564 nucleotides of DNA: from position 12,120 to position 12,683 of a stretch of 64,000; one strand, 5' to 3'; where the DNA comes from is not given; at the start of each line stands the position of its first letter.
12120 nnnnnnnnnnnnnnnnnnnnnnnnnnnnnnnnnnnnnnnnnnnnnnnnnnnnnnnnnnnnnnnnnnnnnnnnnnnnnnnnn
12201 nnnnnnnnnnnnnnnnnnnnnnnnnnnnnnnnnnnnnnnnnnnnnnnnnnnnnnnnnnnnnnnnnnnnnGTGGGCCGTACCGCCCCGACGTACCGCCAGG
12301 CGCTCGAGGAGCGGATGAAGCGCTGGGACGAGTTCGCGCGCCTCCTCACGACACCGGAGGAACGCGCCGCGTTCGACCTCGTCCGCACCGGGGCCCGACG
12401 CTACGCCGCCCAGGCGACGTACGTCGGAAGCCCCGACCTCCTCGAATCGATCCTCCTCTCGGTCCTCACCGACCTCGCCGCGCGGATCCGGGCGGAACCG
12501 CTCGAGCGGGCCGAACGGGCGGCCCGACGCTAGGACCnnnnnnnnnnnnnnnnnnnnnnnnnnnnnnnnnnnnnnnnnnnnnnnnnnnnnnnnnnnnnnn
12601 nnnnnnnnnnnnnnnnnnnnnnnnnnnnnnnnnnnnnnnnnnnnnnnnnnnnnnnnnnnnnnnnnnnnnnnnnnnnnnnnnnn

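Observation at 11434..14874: Tight operon of degenerate replication/recombination homologues: RecA/RadB-like protein without Walker A lysine, an 87-aa helical protein, and a family-B DNA polymerase with substituted motif B/C and Exo I residues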

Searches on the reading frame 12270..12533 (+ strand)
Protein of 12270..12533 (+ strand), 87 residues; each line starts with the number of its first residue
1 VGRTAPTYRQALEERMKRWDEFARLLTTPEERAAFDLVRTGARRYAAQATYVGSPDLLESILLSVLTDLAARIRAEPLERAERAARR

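Call 3: search_protein_families(library=pfam, proteins=[window:12270-12533:+], max_evalue=1)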
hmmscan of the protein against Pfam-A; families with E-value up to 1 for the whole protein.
window:12270-12533:+ (87 aa): 0 families

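Call 4: search_protein_families(library=ncbifam, proteins=[window:12270-12533:+], max_evalue=1)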
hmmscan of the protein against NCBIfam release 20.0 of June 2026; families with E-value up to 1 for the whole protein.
window:12270-12533:+ (87 aa): 0 families

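Call 15: find_homologous_proteins(query=window:12270-12533:+, max_evalue=0.01)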
Query window:12270-12533:+ (87 aa): 242 proteins with E <= 0.01 among 405 candidates; the best 120 are listed.
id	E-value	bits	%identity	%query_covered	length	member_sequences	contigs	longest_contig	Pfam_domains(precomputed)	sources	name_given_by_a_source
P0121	1.4e-39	151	89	100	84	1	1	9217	PF26485.1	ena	-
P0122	2.8e-39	150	89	95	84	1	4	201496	PF26485.1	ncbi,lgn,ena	-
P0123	2.9e-39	150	94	89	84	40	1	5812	PF26485.1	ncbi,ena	-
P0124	2.9e-39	150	89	95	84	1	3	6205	PF26485.1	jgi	jgi:hypothetical protein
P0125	3.0e-39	150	89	95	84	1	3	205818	PF26485.1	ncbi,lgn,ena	-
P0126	3.2e-39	150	88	95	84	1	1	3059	PF26485.1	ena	-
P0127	3.3e-39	150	90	95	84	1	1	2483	PF26485.1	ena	-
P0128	5.1e-39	149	88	95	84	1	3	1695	PF26485.1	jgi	jgi:hypothetical protein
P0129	5.3e-39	149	88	95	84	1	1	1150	PF26485.1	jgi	jgi:hypothetical protein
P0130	5.4e-39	149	92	89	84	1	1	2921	PF26485.1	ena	-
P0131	1.3e-38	148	87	95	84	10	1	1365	PF26485.1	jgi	jgi:hypothetical protein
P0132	1.7e-38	148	92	89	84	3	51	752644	PF26485.1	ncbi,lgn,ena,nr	ncbi:MAG: hypothetical protein ABR888_01350 [Thermoplasmata archaeon]|nr:hypothetical protein [Therm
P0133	2.0e-38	148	87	95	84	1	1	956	PF26485.1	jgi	-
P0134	2.9e-38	147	89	94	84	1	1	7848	PF26485.1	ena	-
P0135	2.9e-38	147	89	93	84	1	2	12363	PF26485.1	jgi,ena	-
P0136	3.0e-38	147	89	93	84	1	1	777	PF26485.1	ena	-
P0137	3.6e-38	147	87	95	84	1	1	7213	PF26485.1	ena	-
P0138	4.1e-38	147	87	95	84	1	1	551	PF26485.1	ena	-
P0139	4.6e-38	146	87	95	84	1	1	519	PF26485.1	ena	-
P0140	6.3e-38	146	87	95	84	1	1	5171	PF26485.1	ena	-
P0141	6.3e-38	146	86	95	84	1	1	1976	PF26485.1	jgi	-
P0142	6.4e-38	146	92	87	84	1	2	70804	PF26485.1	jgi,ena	-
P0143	7.1e-38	146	86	95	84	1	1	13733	PF26485.1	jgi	jgi:hypothetical protein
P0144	7.4e-38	146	89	93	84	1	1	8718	PF26485.1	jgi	jgi:hypothetical protein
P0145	8.7e-38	146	86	95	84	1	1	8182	PF26485.1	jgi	-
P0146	9.0e-38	146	86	95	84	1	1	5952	PF26485.1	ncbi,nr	ncbi:MAG TPA: hypothetical protein VEH10_02840 [Thermoplasmata archaeon]|nr:hypothetical protein [Th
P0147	9.4e-38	145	87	95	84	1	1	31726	PF26485.1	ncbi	-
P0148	1.1e-37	145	86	95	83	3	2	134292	PF26485.1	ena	-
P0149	1.1e-37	145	86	95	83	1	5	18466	PF26485.1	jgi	jgi:hypothetical protein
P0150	1.1e-37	145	91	87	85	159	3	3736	PF26485.1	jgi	-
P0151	1.2e-37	145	90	92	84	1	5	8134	PF26485.1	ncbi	-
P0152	1.2e-37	145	89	92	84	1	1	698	PF26485.1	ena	-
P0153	1.2e-37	145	86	95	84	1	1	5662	PF26485.1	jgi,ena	-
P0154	1.7e-37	145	86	95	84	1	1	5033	PF26485.1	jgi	jgi:hypothetical protein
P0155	1.7e-37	145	90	89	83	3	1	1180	PF26485.1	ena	-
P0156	2.0e-37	144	91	87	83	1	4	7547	PF26485.1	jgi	jgi:hypothetical protein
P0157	2.1e-37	144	86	93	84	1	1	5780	PF26485.1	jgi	jgi:hypothetical protein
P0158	2.2e-37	144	86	93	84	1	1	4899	PF26485.1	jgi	jgi:hypothetical protein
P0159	2.3e-37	144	91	87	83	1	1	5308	PF26485.1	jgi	jgi:hypothetical protein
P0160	2.3e-37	144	86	95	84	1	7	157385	PF26485.1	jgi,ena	jgi:hypothetical protein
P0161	2.4e-37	144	90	89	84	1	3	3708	PF26485.1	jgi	jgi:hypothetical protein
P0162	2.5e-37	144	90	89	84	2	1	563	PF26485.1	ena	-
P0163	2.8e-37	144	89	93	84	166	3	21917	PF26485.1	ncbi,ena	-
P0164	2.9e-37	144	84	95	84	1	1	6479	PF26485.1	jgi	jgi:hypothetical protein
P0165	3.0e-37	144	85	94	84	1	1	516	PF26485.1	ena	-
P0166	3.0e-37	144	90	90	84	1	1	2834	PF26485.1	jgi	jgi:hypothetical protein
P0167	3.1e-37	144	91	89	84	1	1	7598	PF26485.1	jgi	jgi:hypothetical protein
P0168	3.2e-37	144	89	87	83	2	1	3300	PF26485.1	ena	-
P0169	3.3e-37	144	89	92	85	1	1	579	PF26485.1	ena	-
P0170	3.5e-37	144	91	87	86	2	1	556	PF26485.1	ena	-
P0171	3.9e-37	144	84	95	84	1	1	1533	PF26485.1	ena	-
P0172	4.0e-37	143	84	95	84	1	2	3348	PF26485.1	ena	-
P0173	4.1e-37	143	90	89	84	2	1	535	PF26485.1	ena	-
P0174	4.7e-37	143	86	95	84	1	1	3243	PF26485.1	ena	-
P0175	5.1e-37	143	88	90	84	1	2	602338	PF26485.1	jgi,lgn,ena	-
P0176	5.1e-37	143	84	93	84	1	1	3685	PF26485.1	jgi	jgi:hypothetical protein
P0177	5.1e-37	143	91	86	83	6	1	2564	PF26485.1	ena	-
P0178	5.9e-37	143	89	87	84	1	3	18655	PF26485.1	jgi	-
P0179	6.1e-37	143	89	87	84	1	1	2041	PF26485.1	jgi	jgi:hypothetical protein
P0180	6.2e-37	143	89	87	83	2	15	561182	PF26485.1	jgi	-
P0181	6.6e-37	143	86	95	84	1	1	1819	PF26485.1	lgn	-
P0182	7.8e-37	143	92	87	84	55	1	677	PF26485.1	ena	-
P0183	8.3e-37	142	90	89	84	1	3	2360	PF26485.1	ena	-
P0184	8.7e-37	142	86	93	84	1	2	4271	PF26485.1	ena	-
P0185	9.7e-37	142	83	95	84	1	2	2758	PF26485.1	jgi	-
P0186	1.0e-36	142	84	95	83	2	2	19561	PF26485.1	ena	-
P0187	1.0e-36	142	92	87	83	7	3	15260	PF26485.1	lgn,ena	-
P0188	1.0e-36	142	86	92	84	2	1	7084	PF26485.1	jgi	jgi:hypothetical protein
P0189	1.0e-36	142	84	95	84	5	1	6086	PF26485.1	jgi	-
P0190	1.1e-36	142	84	95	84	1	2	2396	PF26485.1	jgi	-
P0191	1.3e-36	142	90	89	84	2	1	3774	PF26485.1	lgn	-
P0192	1.3e-36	142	83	94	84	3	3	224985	PF26485.1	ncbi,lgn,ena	-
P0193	1.3e-36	142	84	95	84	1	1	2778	PF26485.1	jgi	jgi:hypothetical protein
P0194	1.6e-36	142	91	87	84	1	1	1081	PF26485.1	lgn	-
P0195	1.8e-36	141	86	92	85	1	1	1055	PF26485.1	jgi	-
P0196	1.8e-36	141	88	92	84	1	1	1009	PF26485.1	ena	-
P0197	1.8e-36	141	84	95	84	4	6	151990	PF26485.1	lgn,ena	-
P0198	2.1e-36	141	85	93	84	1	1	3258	PF26485.1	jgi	-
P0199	2.3e-36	141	82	95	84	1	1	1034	PF26485.1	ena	-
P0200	2.3e-36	141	84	95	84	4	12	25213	PF26485.1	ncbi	-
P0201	2.3e-36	141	93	84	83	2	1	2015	PF26485.1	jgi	-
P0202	2.4e-36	141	90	89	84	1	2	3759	PF26485.1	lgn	-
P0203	2.8e-36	141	88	87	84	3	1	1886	PF26485.1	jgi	-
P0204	3.0e-36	141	90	89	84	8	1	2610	PF26485.1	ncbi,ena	ncbi:MAG: hypothetical protein WBG19_08475 [Thermoplasmata archaeon]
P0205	3.1e-36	141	90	89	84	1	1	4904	PF26485.1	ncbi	-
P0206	3.5e-36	140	89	85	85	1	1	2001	PF26485.1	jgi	-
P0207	3.7e-36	140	85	92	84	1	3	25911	PF26485.1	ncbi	-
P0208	4.8e-36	140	85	92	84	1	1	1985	PF26485.1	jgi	jgi:hypothetical protein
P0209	7.1e-36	140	89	87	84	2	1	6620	PF26485.1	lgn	-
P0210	7.8e-36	139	82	100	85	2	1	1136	PF26485.1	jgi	-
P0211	8.2e-36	139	84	95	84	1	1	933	PF26485.1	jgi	jgi:hypothetical protein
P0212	9.9e-36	139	88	87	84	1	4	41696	PF26485.1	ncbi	-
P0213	1.0e-35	139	82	95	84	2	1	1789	PF26485.1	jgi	-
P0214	1.5e-35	138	88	89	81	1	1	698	PF26485.1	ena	-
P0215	1.6e-35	138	83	93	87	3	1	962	PF26485.1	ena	-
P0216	2.2e-35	138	87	87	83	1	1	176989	PF26485.1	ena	-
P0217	4.5e-35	137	81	95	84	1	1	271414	PF26485.1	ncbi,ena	-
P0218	5.9e-35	137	86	87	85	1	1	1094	PF26485.1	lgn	-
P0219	6.4e-35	136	88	89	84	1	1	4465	PF26485.1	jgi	jgi:hypothetical protein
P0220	8.3e-35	136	83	93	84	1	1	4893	PF26485.1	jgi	jgi:hypothetical protein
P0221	9.8e-35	136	79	100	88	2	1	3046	PF26485.1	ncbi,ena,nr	ncbi:MAG TPA: hypothetical protein VN180_12535 [Acidimicrobiia bacterium]|nr:hypothetical protein [A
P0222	1.6e-34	135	88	78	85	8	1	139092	PF26485.1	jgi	jgi:hypothetical protein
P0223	2.8e-34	134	89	84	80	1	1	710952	PF26485.1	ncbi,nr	ncbi:MAG TPA: hypothetical protein VML94_06070 [Thermoplasmata archaeon]|nr:hypothetical protein [Th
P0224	4.8e-34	134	84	87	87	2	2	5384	PF26485.1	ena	-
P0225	5.6e-34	133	79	99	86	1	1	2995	PF26485.1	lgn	-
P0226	6.8e-34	133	86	84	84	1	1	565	PF26485.1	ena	-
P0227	1.0e-33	133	76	98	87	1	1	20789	PF26485.1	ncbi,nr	ncbi:MAG TPA: hypothetical protein VEY07_08350 [Thermoplasmata archaeon]|nr:hypothetical protein [Th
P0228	1.7e-33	132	79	94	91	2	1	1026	PF26485.1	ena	-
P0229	2.0e-33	132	87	63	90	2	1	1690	PF26485.1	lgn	-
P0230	2.0e-33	132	82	89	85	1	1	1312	PF26485.1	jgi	jgi:hypothetical protein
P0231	2.1e-33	132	85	84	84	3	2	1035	PF26485.1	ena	-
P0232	2.3e-33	132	86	82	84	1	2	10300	PF26485.1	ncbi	-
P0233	3.3e-33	131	77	100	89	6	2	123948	PF26485.1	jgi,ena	jgi:hypothetical protein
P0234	3.5e-33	131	83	87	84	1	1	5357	PF26485.1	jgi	jgi:hypothetical protein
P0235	3.5e-33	131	82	87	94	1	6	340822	PF26485.1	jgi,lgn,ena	jgi:hypothetical protein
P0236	3.7e-33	131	81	89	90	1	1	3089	PF26485.1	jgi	jgi:hypothetical protein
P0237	5.4e-33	130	84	87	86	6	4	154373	PF26485.1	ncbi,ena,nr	ncbi:MAG TPA: hypothetical protein VMG99_08200 [Thermoplasmata archaeon]|nr:hypothetical protein [Th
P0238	5.9e-33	130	85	84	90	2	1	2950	PF26485.1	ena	-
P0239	6.4e-33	130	85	63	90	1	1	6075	PF26485.1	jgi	jgi:hypothetical protein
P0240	7.1e-33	130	81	95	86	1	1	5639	PF26485.1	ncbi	-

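Call 41: predict_structure(alignment_id=A2)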
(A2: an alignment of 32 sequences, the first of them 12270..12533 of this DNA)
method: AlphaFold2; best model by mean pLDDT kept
length: 87 residues; sequences in the alignment: 32
mean_pLDDT: 75.8   pTM: 0.52
mean pLDDT of the five models: 75.8, 75.7, 70.6, 69.7, 67.6
residues with pLDDT >= 90: 2; 70-90: 64; 50-70: 20; < 50: 1
segments of 3 or more residues with pLDDT < 50: none
pLDDT, mean of each block of 10 residues (from residue 1): 67 84 88 86 74 68 77 66 70
secondary structure, 60 per line:
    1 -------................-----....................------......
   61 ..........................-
elements in order: H8-23 H29-48 H55-86
